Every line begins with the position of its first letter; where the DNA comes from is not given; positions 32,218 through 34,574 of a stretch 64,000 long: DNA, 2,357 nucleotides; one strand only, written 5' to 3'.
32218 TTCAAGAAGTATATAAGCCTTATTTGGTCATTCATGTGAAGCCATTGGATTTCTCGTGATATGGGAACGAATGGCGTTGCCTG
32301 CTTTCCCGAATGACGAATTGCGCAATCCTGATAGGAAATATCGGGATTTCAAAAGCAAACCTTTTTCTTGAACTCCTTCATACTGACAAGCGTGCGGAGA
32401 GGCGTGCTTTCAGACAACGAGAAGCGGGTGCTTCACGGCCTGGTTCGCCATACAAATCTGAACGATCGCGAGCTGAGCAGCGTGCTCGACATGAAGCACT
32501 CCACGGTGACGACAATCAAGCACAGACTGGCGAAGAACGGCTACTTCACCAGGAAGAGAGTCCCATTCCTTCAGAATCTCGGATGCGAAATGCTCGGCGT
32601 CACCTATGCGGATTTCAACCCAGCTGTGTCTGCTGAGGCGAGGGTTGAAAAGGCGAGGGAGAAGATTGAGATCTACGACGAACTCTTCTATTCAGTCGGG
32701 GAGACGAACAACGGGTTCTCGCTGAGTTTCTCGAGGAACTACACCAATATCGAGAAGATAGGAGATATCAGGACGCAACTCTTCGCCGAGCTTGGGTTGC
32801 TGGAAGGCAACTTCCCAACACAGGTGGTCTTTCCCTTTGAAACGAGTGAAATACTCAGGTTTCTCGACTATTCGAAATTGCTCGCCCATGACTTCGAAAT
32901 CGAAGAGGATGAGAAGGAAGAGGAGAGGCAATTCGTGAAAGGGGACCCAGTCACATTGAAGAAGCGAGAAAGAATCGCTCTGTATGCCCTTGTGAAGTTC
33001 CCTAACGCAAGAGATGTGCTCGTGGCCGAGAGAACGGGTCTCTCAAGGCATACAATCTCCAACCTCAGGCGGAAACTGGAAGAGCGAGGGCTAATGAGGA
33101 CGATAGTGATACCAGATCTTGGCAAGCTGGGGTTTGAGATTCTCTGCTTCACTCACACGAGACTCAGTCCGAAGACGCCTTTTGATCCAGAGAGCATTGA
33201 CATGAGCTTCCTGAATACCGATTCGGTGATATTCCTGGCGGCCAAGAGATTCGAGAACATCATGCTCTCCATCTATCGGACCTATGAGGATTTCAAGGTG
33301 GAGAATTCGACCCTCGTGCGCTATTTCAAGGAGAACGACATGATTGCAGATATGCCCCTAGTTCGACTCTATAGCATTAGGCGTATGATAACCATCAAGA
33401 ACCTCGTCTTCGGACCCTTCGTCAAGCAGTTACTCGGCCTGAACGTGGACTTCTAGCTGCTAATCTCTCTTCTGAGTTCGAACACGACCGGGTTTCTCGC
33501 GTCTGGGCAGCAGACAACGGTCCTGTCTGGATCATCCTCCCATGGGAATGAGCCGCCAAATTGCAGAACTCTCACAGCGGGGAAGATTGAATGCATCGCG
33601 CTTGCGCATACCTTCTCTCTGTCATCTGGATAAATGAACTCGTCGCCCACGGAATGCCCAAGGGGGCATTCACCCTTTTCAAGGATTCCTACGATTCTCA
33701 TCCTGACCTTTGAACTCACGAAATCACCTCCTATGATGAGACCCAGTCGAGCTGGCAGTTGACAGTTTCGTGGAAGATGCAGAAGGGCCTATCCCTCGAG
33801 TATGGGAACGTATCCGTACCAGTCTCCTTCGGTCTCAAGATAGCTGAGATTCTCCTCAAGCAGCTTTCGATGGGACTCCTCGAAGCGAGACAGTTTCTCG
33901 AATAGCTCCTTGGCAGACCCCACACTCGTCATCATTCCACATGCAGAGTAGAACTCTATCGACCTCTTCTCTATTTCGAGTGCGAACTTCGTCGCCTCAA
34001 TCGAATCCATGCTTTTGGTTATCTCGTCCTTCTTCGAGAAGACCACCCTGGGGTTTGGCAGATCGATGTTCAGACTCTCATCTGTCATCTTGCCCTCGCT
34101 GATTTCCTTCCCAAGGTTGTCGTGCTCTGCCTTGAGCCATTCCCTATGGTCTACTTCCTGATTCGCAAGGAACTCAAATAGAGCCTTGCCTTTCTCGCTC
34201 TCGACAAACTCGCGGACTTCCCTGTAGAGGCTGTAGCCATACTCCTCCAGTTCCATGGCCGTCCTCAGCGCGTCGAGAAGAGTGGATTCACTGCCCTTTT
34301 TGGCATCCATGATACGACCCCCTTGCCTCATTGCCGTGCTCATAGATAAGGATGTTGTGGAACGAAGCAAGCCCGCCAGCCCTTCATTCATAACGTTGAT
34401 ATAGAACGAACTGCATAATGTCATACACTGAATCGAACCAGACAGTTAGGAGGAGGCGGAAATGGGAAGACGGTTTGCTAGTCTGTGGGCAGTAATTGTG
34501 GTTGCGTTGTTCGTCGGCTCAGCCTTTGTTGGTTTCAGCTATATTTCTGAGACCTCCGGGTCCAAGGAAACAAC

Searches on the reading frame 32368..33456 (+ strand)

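Call 3: search_protein_families(library=pfam, proteins=[window:32368-33456:+], max_evalue=0.01)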
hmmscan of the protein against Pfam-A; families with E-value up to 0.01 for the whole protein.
window:32368-33456:+ (362 aa): 7 families
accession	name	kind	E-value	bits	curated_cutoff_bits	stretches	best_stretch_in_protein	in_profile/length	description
PF01978.25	TrmB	-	1.8e-08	34.5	25.6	1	14-63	6-55/68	Sugar-specific transcriptional regulator TrmB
PF01047.28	MarR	-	1e-07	32.2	24.6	1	14-64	1-51/59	MarR family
PF12802.13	MarR_2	-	3.5e-07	30.7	27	0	14-65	3-55/61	MarR family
PF13545.12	HTH_Crp_2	-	6.7e-06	26.4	27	1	220-254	29-67/70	Crp-like helix-turn-helix domain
PF13730.12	HTH_36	-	7.3e-06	26.1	25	0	220-242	32-54/55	Helix-turn-helix domain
PF13384.12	HTH_23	-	0.0012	19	24.6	0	219-242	23-46/50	Homeodomain-like domain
PF01325.25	Fe_dep_repress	-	0.0026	18.4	26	0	34-60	26-52/60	Iron dependent repressor, N-terminal DNA binding domain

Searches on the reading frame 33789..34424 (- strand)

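Call 3: search_protein_families(library=pfam, proteins=[window:33789-34424:-], max_evalue=0.01)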
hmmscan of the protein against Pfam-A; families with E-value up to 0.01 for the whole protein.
window:33789-34424:- (211 aa): 2 families
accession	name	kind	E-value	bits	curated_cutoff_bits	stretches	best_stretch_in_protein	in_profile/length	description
PF02915.23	Rubrerythrin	-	3.5e-10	40.8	22.8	1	51-190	1-134/137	Rubrerythrin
PF00210.30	Ferritin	-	0.00047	20.5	24.5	0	45-103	76-138/142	Ferritin-like domain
